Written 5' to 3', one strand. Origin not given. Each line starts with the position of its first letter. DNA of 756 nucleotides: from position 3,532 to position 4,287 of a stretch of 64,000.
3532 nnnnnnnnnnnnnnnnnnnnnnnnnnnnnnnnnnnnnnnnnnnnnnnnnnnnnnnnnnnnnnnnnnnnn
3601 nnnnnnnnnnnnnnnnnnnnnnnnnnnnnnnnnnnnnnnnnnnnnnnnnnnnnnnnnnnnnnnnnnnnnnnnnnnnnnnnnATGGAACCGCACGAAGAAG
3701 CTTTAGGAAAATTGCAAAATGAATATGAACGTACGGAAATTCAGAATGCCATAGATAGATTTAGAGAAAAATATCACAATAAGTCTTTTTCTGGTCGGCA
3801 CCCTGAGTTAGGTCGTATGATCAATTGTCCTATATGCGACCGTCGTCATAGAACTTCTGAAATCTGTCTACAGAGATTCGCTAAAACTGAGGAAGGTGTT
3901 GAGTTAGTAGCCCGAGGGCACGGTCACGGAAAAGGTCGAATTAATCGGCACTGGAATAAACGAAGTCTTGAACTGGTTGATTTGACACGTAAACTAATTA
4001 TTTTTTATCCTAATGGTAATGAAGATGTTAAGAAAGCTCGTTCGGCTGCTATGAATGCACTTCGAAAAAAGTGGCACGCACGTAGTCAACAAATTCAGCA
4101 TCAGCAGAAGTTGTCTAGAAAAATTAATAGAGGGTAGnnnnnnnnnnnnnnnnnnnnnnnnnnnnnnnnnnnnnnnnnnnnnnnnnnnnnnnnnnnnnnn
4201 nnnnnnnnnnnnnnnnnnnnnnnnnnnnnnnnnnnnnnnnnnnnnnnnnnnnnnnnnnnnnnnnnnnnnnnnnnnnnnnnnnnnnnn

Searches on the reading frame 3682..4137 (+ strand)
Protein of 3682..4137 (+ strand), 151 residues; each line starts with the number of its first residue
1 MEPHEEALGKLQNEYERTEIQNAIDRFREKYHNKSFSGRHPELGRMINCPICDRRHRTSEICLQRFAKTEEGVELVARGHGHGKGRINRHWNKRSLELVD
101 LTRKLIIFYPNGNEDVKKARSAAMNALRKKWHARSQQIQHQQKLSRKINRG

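Call 5: search_protein_families(library=pfam, proteins=[window:3682-4137:+], max_evalue=0.1)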
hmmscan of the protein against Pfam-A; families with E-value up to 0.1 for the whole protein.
window:3682-4137:+ (151 aa): 1 family
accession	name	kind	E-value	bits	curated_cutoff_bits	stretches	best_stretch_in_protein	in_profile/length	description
PF19134.6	DUF5817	-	0.044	14.2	31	0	46-71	21-44/57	Domain of unknown function (DUF5817)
